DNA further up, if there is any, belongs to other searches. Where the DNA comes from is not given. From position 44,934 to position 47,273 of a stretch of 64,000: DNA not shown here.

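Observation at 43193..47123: pgsA-ino1-[GT4::PHP]: candidate for the elusive phosphatidylinositol-phosphate phosphatase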

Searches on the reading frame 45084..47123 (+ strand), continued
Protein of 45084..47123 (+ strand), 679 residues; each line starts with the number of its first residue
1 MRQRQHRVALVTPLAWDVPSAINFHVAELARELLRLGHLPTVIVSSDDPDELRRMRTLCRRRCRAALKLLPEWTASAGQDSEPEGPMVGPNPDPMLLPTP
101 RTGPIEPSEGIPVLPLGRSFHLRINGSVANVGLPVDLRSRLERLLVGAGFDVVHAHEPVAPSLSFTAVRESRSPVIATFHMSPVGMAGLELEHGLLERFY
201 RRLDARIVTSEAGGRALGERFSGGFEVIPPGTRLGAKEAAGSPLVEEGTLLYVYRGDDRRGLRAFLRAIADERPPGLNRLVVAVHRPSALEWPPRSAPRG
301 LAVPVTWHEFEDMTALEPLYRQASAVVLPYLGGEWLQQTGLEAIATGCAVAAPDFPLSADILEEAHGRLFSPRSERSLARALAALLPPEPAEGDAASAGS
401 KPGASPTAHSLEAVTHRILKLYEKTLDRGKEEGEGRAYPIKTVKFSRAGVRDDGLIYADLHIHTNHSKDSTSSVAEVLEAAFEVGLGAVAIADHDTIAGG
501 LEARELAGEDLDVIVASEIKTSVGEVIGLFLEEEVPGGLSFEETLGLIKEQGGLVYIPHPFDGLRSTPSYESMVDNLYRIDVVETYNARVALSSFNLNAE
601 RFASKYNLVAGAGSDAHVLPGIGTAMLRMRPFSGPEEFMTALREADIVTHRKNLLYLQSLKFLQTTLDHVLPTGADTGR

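Call 8: find_homologous_proteins(query=window:45084-47123:+, max_evalue=0.00001)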
Query window:45084-47123:+ (679 aa): 94 proteins with E <= 0.00001 among 8000 candidates.
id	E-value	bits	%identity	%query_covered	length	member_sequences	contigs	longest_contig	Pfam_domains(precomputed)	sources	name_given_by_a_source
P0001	0.0e+0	1415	95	100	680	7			PF13263.13,PF13579.13,PF02811.27,PF13439.13,PF13692.13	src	-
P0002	9.0e-276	935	91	70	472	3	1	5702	PF13263.13,PF00534.27,PF02811.27,PF13692.13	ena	-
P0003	2.0e-242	825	61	98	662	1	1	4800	PF13263.13,PF13579.13,PF02811.27,PF13439.13,PF13692.13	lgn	-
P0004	6.0e-224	764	56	98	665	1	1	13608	PF13263.13,PF00534.27,PF13579.13,PF02811.27,PF13439.13,PF13692.13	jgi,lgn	-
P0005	3.3e-223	761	57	98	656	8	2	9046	PF13263.13,PF13579.13,PF02811.27,PF13439.13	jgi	-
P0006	5.0e-222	757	58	98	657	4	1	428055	PF13263.13,PF13579.13,PF02811.27,PF13439.13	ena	-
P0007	5.0e-221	754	58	98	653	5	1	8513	PF13263.13,PF13579.13,PF02811.27,PF13439.13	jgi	-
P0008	1.1e-219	749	57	99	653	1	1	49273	PF13263.13,PF13579.13,PF02811.27,PF13439.13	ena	-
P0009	3.0e-219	748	56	98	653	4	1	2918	PF13263.13,PF13579.13,PF02811.27,PF13439.13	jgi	jgi:hypothetical protein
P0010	9.0e-218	743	57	99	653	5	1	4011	PF13263.13,PF13579.13,PF02811.27,PF13439.13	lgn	-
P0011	2.7e-216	738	56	99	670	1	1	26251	PF13263.13,PF13579.13,PF02811.27,PF13439.13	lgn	-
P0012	1.5e-215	736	55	98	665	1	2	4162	PF13263.13,PF13579.13,PF02811.27,PF13439.13,PF13692.13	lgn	-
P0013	2.4e-212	725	54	98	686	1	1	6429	PF13263.13,PF13579.13,PF02811.27,PF13439.13,PF13692.13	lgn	-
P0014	9.4e-212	723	54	99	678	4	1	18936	PF13263.13,PF13579.13,PF02811.27,PF13439.13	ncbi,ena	-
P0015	3.6e-211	721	54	99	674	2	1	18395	PF13263.13,PF00534.27,PF13579.13,PF02811.27,PF13439.13,PF13692.13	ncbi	ncbi:MAG: glycosyltransferase [Thermoleophilia bacterium]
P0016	1.3e-210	720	53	98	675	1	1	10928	PF13263.13,PF13579.13,PF02811.27,PF13439.13,PF13692.13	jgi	jgi:glycosyltransferase involved in cell wall biosynthesis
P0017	1.8e-210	719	54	98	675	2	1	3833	PF13263.13,PF00534.27,PF13579.13,PF02811.27,PF13439.13,PF13692.13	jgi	jgi:predicted metal-dependent phosphoesterase TrpH/glycosyltransferase involved in cell wall biosynt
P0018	8.5e-209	714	56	93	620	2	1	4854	PF13263.13,PF13579.13,PF02811.27,PF13439.13,PF13692.13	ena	-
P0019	1.3e-208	713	53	99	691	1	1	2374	PF13263.13,PF13579.13,PF02811.27,PF13439.13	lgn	-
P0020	2.0e-208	712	53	99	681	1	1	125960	PF13263.13,PF13579.13,PF02811.27,PF13439.13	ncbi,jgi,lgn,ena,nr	ncbi:MAG: glycosyltransferase [Actinobacteria bacterium]|nr:glycosyltransferase [Actinomycetota bact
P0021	7.4e-206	704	53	99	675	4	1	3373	PF13263.13,PF13579.13,PF02811.27,PF13439.13,PF13692.13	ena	-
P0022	1.2e-205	703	53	98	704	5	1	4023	PF13263.13,PF13579.13,PF02811.27,PF13439.13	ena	-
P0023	1.2e-205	703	52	98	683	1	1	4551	PF13263.13,PF13579.13,PF02811.27,PF13439.13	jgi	jgi:predicted metal-dependent phosphoesterase TrpH/glycosyltransferase involved in cell wall biosynt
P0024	1.7e-205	703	53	98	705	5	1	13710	PF13263.13,PF00534.27,PF13579.13,PF02811.27,PF13439.13,PF13692.13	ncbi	ncbi:MAG: glycosyltransferase [Thermoleophilia bacterium]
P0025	1.9e-205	702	53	99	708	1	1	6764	PF13263.13,PF13579.13,PF02811.27,PF13439.13,PF13692.13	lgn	-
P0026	7.8e-204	697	52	98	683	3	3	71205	PF13263.13,PF13579.13,PF02811.27,PF13439.13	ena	-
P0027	1.9e-202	692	52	99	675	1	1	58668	PF13263.13,PF13579.13,PF02811.27,PF13439.13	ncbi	-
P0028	2.9e-202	692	51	98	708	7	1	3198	PF13263.13,PF13579.13,PF02811.27,PF13439.13,PF13692.13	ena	-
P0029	9.0e-201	687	52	98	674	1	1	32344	PF13263.13,PF00534.27,PF13579.13,PF02811.27,PF13439.13,PF13692.13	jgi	jgi:predicted metal-dependent phosphoesterase TrpH/glycosyltransferase involved in cell wall biosynt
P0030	2.6e-199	682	52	98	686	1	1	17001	PF13263.13,PF13579.13,PF02811.27,PF13439.13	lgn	-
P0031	6.1e-199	681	52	99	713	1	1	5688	PF13263.13,PF00534.27,PF13579.13,PF02811.27,PF13439.13,PF13692.13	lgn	-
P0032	2.8e-198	679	51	98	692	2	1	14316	PF13263.13,PF00534.27,PF13579.13,PF02811.27,PF13439.13,PF13692.13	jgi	jgi:predicted metal-dependent phosphoesterase TrpH/glycosyltransferase involved in cell wall biosynt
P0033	1.9e-197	676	52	98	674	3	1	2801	PF13263.13,PF00534.27,PF13579.13,PF02811.27,PF13439.13,PF13692.13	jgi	jgi:predicted metal-dependent phosphoesterase TrpH/glycosyltransferase involved in cell wall biosynt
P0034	2.6e-197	676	53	94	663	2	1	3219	PF13263.13,PF13579.13,PF02811.27,PF13439.13,PF13692.13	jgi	jgi:hypothetical protein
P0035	1.4e-196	673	50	99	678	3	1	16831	PF13263.13,PF00534.27,PF13579.13,PF02811.27,PF13439.13,PF13692.13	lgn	-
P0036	4.8e-195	668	51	99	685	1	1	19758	PF13263.13,PF13579.13,PF02811.27,PF13439.13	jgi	jgi:predicted metal-dependent phosphoesterase TrpH/glycosyltransferase involved in cell wall biosynt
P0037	5.8e-195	668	50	98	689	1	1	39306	PF13263.13,PF13579.13,PF02811.27,PF13439.13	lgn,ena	-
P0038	1.2e-194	667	51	98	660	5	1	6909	PF13263.13,PF13579.13,PF02811.27,PF13439.13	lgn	-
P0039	4.9e-194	665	51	98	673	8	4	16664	PF13263.13,PF13579.13,PF02811.27,PF13439.13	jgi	-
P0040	6.8e-194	664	50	98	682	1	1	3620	PF13263.13,PF00534.27,PF13579.13,PF02811.27,PF13439.13,PF13692.13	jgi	jgi:predicted metal-dependent phosphoesterase TrpH/glycosyltransferase involved in cell wall biosynt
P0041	1.2e-193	663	50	99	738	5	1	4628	PF13263.13,PF00534.27,PF13579.13,PF02811.27,PF13439.13,PF13692.13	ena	-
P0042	1.8e-193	663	51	98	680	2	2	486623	PF13263.13,PF00534.27,PF13579.13,PF02811.27,PF13439.13,PF13692.13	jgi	-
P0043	2.1e-193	663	50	98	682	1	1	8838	PF13263.13,PF13579.13,PF02811.27,PF13439.13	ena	-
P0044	1.2e-192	660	49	98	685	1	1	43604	PF13263.13,PF13579.13,PF02811.27,PF13439.13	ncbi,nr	ncbi:MAG: glycosyltransferase [Thermoleophilia bacterium]|nr:glycosyltransferase [Thermoleophilia ba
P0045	1.4e-192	660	51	98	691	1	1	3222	PF13263.13,PF13579.13,PF02811.27,PF13439.13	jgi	jgi:predicted metal-dependent phosphoesterase TrpH/glycosyltransferase involved in cell wall biosynt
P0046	1.4e-192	660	52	98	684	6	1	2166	PF13263.13,PF13579.13,PF02811.27,PF13439.13,PF13692.13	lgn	-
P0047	1.9e-192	660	49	99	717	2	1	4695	PF13263.13,PF13579.13,PF02811.27,PF13439.13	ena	-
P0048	1.9e-192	659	50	99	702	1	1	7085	PF13263.13,PF13579.13,PF02811.27,PF13439.13,PF13692.13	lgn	-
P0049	2.8e-192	659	51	98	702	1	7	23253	PF13263.13,PF00534.27,PF13579.13,PF02811.27,PF13439.13,PF13692.13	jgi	jgi:predicted metal-dependent phosphoesterase TrpH/glycosyltransferase involved in cell wall biosynt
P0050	1.1e-191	657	49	98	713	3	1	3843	PF13263.13,PF00534.27,PF13579.13,PF02811.27,PF13439.13,PF13692.13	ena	-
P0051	2.0e-191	656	50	98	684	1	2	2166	PF13263.13,PF00534.27,PF13579.13,PF02811.27,PF13439.13,PF13692.13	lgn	-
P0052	2.1e-191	656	51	98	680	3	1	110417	PF13263.13,PF13579.13,PF02811.27,PF13439.13,PF13692.13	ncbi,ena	-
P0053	4.4e-191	655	51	99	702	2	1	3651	PF13263.13,PF13579.13,PF02811.27,PF13439.13,PF13692.13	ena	-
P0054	5.1e-191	655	49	99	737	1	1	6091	PF13263.13,PF00534.27,PF13579.13,PF02811.27,PF13439.13,PF13692.13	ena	-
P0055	1.3e-190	653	50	97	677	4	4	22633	PF13263.13,PF13579.13,PF02811.27,PF13439.13,PF13692.13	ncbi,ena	-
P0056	3.4e-190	652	51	98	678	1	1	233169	PF13263.13,PF00534.27,PF13579.13,PF02811.27,PF13439.13,PF13692.13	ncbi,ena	-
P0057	5.4e-190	651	49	97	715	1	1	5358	PF13263.13,PF13579.13,PF02811.27,PF13439.13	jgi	-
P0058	8.8e-190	651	49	98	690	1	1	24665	PF13263.13,PF13579.13,PF02811.27,PF13439.13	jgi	jgi:predicted metal-dependent phosphoesterase TrpH/glycosyltransferase involved in cell wall biosynt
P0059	1.3e-189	650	51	98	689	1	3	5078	PF13263.13,PF13579.13,PF02811.27,PF13439.13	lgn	-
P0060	1.5e-189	650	50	98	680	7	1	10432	PF13263.13,PF13579.13,PF02811.27,PF13439.13,PF13692.13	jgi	-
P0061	3.6e-189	649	85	52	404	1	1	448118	PF13579.13,PF13439.13,PF13692.13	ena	-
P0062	4.8e-189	648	49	98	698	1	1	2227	PF13263.13,PF00534.27,PF13579.13,PF02811.27,PF13439.13,PF13692.13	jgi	jgi:predicted metal-dependent phosphoesterase TrpH/glycosyltransferase involved in cell wall biosynt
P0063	1.9e-188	646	48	98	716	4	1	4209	PF13263.13,PF00534.27,PF13579.13,PF02811.27,PF13439.13,PF13692.13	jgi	jgi:predicted metal-dependent phosphoesterase TrpH/glycosyltransferase involved in cell wall biosynt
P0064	2.4e-188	646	49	98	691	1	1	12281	PF13263.13,PF13579.13,PF02811.27,PF13439.13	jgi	jgi:glycosyltransferase involved in cell wall biosynthesis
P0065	3.5e-188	645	50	98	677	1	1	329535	PF13263.13,PF13579.13,PF02811.27,PF13439.13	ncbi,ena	-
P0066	7.8e-188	644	48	98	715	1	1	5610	PF13263.13,PF13579.13,PF02811.27,PF13439.13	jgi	jgi:predicted metal-dependent phosphoesterase TrpH/glycosyltransferase involved in cell wall biosynt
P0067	8.0e-188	644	50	98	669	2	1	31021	PF13263.13,PF13579.13,PF02811.27,PF13439.13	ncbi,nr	ncbi:MAG: glycosyltransferase [Actinobacteria bacterium]|nr:glycosyltransferase [Actinomycetota bact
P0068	8.9e-188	644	51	98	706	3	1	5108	PF13263.13,PF00534.27,PF13579.13,PF02811.27,PF13439.13,PF13692.13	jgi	jgi:predicted metal-dependent phosphoesterase TrpH/glycosyltransferase involved in cell wall biosynt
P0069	9.2e-188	644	50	98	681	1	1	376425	PF13263.13,PF13579.13,PF02811.27,PF13439.13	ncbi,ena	-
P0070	1.6e-187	643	49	99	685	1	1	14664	PF13263.13,PF13579.13,PF02811.27,PF13439.13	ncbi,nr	ncbi:MAG: glycosyltransferase [Actinobacteria bacterium]|nr:glycosyltransferase [Actinomycetota bact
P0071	6.3e-187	641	48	98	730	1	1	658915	PF13263.13,PF13579.13,PF02811.27,PF13439.13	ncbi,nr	ncbi:MAG: glycosyltransferase [Thermoleophilia bacterium]|nr:glycosyltransferase [Thermoleophilia ba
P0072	1.2e-186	640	50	98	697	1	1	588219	PF13263.13,PF13579.13,PF02811.27,PF13439.13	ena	-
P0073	3.5e-186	639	49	98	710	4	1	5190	PF13263.13,PF13579.13,PF02811.27,PF13439.13,PF13692.13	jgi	jgi:hypothetical protein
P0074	5.2e-186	638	49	98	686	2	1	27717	PF13263.13,PF13579.13,PF02811.27,PF13439.13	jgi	jgi:predicted metal-dependent phosphoesterase TrpH/glycosyltransferase involved in cell wall biosynt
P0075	6.3e-186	638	49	99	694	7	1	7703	PF13263.13,PF13579.13,PF02811.27,PF13439.13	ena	-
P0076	8.8e-186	637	49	98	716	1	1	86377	PF13263.13,PF13579.13,PF02811.27,PF13439.13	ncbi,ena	-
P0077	9.2e-186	637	49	99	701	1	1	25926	PF13263.13,PF00534.27,PF13579.13,PF02811.27,PF13439.13,PF13692.13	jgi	jgi:predicted metal-dependent phosphoesterase TrpH/glycosyltransferase involved in cell wall biosynt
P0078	9.2e-185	634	66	35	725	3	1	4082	PF13263.13,PF00534.27,PF13579.13,PF02811.27,PF13439.13,PF13692.13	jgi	jgi:predicted metal-dependent phosphoesterase TrpH/glycosyltransferase involved in cell wall biosynt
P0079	1.0e-184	634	50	98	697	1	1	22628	PF13263.13,PF13579.13,PF02811.27,PF13439.13,PF13692.13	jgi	jgi:predicted metal-dependent phosphoesterase TrpH/glycosyltransferase involved in cell wall biosynt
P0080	2.3e-184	633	49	96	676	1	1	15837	PF13263.13,PF13579.13,PF02811.27,PF13439.13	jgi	-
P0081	6.0e-184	631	49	98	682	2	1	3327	PF13263.13,PF13579.13,PF02811.27,PF13439.13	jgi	jgi:predicted metal-dependent phosphoesterase TrpH/glycosyltransferase involved in cell wall biosynt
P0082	2.5e-183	629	50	98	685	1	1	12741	PF13263.13,PF13579.13,PF02811.27,PF13439.13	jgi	jgi:predicted metal-dependent phosphoesterase TrpH/glycosyltransferase involved in cell wall biosynt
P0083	2.7e-183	629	51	91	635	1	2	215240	PF13263.13,PF13579.13,PF02811.27,PF13439.13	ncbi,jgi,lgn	-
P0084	3.5e-174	599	50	86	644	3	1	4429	PF13263.13,PF13579.13,PF02811.27,PF13439.13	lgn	-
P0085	8.3e-172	591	50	86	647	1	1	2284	PF13263.13,PF13579.13,PF02811.27,PF13439.13,PF13692.13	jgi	jgi:predicted metal-dependent phosphoesterase TrpH/glycosyltransferase involved in cell wall biosynt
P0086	1.8e-169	584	47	99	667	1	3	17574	PF13263.13,PF13579.13,PF02811.27,PF13439.13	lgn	-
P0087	6.6e-163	562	51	87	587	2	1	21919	PF13579.13,PF02811.27,PF13439.13,PF13692.13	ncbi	-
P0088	7.0e-159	549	45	99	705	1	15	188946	PF13263.13,PF13579.13,PF02811.27,PF13439.13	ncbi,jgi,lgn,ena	jgi:hypothetical protein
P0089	8.3e-129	449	51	70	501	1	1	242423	PF13579.13,PF02811.27,PF13439.13,PF13692.13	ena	-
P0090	1.7e-85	306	46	53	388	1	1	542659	PF02811.27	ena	-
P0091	3.1e-34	137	34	28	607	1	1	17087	PF00534.27,PF13579.13,PF13439.13,PF13692.13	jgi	jgi:glycosyltransferase involved in cell wall biosynthesis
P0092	1.9e-20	91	28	55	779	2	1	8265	PF00534.27,PF13579.13,PF13524.13,PF13439.13,PF03706.19,PF20706.4,PF13692.13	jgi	jgi:phosphatidylinositol alpha-mannosyltransferase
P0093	3.1e-20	90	32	38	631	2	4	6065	PF00534.27,PF13579.13,PF14378.13,PF13524.13,PF13439.13,PF20706.4,PF13692.13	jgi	jgi:phosphatidylinositol alpha-mannosyltransferase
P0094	2.0e-18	84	30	57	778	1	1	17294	PF00534.27,PF13524.13,PF13439.13,PF03706.19,PF20706.4,PF13692.13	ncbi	-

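Call 11: find_related_loci(query=A1, collection=genome_contigs, flank=8000)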
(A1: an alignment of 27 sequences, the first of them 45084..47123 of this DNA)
Query A1 (679 aa) in genome_contigs; peptide patterns used: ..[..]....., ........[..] (x = any residue, [..] = any of these).
599 stretches matched a pattern (row limit reached: there are more); 571 encode a relative of the query (tblastn E <= 1e-3); the best 80 are kept; 80 distinct loci.
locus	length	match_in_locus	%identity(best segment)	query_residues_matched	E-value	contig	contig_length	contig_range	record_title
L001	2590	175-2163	56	7-672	0e+0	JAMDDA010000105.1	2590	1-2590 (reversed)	MAG: Actinomycetota bacterium isolate FK_Sedi_B_Bin.154 NODE_169456_length_2590_cov_0.773447, whole genome shotgun seque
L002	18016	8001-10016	50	8-672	0e+0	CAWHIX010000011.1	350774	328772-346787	MAG: uncultured Actinomycetes bacterium isolate MFD02979.bin.1.202 genome assembly, contig: contig_83766, whole genome s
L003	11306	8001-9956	54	8-671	0e+0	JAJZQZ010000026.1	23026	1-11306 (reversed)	MAG: Actinomycetes bacterium isolate SKS1.bin6 NODE_3900_length_23026_cov_1.889384, whole genome shotgun sequence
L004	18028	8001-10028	50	8-672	0e+0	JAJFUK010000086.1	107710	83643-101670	MAG: Actinomycetes bacterium isolate bin.430 k141_2463588, whole genome shotgun sequence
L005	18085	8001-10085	49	1-672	0e+0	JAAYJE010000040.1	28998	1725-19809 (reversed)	MAG: Actinomycetota bacterium isolate AS10tlH2TH_230 78756_AS10, whole genome shotgun sequence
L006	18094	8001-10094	48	1-672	0e+0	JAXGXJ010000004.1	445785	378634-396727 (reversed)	MAG: Thermoleophilia bacterium isolate AnMBR.bin488 bin488_4, whole genome shotgun sequence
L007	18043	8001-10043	50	2-674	1e-177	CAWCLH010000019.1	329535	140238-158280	MAG: uncultured Actinomycetota bacterium isolate MFD01721.bin.2.195 genome assembly, contig: contig_8664, whole genome s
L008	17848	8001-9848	37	6-668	7e-105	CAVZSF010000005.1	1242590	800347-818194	MAG: uncultured Thermoleophilia bacterium isolate MFD00905.bin.1.128 genome assembly, contig: contig_20722, whole genome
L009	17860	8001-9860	37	1-667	5e-104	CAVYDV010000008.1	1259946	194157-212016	MAG: uncultured Thermoleophilia bacterium isolate MFD03804.bin.2.198 genome assembly, contig: contig_9876, whole genome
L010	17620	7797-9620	36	5-665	2e-99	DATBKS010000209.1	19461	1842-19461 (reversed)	MAG TPA_asm: Thermoleophilaceae bacterium isolate SMAG_U3952 k141_1111635, whole genome shotgun sequence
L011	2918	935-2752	35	8-665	4e-101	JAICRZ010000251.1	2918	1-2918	MAG: Thermoleophilaceae bacterium isolate GZL_HYHR_2_bin.18 k141_2193996_length_2918_cov_10.3360, whole genome shotgun s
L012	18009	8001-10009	66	7-672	3e-97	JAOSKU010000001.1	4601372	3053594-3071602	MAG: Thermoleophilia bacterium isolate FR_37 FR-Thermoleophilia-1_s1, whole genome shotgun sequence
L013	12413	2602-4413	36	8-666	4e-97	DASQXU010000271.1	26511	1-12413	MAG TPA_asm: Thermoleophilaceae bacterium isolate SMAG_U11047 k141_805456, whole genome shotgun sequence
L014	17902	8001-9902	34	5-664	2e-96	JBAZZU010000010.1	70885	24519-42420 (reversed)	MAG: Thermoleophilia bacterium isolate SO_2017_GW3_24 scaffold_354_c1_OW296A_2017, whole genome shotgun sequence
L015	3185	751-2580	36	8-664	5e-99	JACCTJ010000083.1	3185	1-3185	MAG: Thermoleophilaceae bacterium isolate MGR_bin71 SD2897-2912_k127_4212026, whole genome shotgun sequence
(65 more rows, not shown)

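Call 20: search_solved_structures(query=A1, max_evalue=0.001, show_alignments=0)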
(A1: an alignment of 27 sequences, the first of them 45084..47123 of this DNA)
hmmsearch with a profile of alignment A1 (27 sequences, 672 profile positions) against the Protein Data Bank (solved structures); distinct sequences matched with E-value up to 0.001: 11.
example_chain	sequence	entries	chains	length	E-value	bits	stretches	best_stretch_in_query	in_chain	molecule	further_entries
2gej_A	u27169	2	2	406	4.1e-44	154.3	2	94-425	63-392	PHOSPHATIDYLINOSITOL MANNOSYLTRANSFERASE (PimA)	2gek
4n9w_A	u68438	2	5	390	6.2e-44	153.7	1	95-425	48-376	GDP-mannose-dependent alpha-(1-2)-phosphatidylinositol mannosyltransferase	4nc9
6kih_A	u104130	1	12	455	2.3e-13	52.7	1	184-424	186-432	Tll1590 protein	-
3c4q_A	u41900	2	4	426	1.3e-08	36.9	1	136-425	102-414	Predicted glycosyltransferases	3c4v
3c48_A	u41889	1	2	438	2.7e-08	35.9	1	136-422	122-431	Predicted glycosyltransferases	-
3e0f_A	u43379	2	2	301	4.9e-07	31.8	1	457-521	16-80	Putative Metal-dependent Phosphoesterase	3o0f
3f2b_A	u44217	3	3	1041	2.2e-05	26.3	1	443-513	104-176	DNA-directed DNA polymerase III alpha chain | GEOBACILLUS KAUSTOPHILUS DNA POLC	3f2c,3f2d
2anu_A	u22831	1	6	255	5.1e-05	25.1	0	442-506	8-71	hypothetical protein TM0559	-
7ug9_A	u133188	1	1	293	0.00026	22.8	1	454-505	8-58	5'-3' exoribonuclease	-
5d00_A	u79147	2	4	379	0.00041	22.1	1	124-416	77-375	N-acetyl-alpha-D-glucosaminyl L-malate synthase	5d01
9qpc_A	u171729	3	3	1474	0.00043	22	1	443-496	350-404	DNA polymerase III PolC-type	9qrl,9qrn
